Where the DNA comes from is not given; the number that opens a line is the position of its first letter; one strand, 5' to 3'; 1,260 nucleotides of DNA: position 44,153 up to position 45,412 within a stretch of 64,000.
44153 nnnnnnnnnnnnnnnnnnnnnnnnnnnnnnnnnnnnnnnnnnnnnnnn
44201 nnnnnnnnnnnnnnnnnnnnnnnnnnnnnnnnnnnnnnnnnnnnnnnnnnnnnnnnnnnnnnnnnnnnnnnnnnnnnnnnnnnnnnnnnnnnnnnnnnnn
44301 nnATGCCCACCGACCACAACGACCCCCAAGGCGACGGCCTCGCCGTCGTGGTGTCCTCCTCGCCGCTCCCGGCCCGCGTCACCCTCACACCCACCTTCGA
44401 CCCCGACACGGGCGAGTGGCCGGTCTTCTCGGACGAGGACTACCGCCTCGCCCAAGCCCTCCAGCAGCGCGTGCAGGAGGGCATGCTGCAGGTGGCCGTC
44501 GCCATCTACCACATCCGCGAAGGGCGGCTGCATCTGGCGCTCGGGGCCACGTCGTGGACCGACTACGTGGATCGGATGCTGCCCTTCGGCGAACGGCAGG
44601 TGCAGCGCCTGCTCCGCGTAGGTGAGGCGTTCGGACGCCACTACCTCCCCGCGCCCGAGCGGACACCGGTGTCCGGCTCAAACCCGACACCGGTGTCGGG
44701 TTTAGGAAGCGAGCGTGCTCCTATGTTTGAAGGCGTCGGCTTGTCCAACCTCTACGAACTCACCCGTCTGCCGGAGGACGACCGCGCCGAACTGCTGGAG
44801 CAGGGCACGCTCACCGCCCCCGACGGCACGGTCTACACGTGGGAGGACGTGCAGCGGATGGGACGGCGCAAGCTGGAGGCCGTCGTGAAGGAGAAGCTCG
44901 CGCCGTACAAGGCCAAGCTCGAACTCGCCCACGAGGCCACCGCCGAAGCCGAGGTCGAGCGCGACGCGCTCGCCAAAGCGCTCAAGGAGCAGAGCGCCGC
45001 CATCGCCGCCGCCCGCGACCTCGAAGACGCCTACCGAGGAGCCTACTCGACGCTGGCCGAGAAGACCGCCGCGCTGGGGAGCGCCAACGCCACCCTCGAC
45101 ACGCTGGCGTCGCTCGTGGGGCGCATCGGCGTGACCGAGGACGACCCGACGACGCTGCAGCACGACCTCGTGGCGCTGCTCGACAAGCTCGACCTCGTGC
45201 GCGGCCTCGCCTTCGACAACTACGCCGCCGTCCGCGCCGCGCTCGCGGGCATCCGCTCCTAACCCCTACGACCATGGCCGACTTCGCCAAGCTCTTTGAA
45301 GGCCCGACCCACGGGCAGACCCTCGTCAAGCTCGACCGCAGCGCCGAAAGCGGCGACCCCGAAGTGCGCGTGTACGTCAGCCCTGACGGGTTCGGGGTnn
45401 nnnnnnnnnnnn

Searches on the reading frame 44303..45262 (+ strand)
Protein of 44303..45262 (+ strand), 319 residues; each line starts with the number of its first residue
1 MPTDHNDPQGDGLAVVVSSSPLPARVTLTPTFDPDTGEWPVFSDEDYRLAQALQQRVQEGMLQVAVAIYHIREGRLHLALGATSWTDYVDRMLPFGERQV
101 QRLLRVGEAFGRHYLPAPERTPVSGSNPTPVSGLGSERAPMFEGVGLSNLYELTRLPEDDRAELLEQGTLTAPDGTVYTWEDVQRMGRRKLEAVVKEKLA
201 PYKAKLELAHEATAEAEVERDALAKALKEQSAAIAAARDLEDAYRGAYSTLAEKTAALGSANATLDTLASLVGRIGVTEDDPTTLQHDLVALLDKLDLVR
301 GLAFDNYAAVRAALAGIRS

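Call 11: search_protein_families(library=pfam, proteins=[window:44303-45262:+], max_evalue=0.01)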
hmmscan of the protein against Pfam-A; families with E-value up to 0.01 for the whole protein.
window:44303-45262:+ (319 aa): 2 families
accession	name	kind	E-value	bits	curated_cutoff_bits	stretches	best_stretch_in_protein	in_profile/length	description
PF11300.13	DUF3102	-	0.0011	19.6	24.4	1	53-197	13-128/129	Protein of unknown function (DUF3102)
PF03745.19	DUF309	-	0.0031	17.6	27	1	56-79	33-56/59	Domain of unknown function (DUF309)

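Call 12: search_protein_families(library=phrogs, proteins=[window:44303-45262:+], max_evalue=0.001)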
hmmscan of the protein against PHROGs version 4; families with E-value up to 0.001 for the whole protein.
window:44303-45262:+ (319 aa): 2 families
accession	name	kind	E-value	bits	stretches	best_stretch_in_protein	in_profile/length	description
phrog_6963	-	unknown function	4.8e-05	24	0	45-94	22-71/283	-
phrog_1748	-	unknown function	0.00026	21.2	1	145-282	123-253/302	-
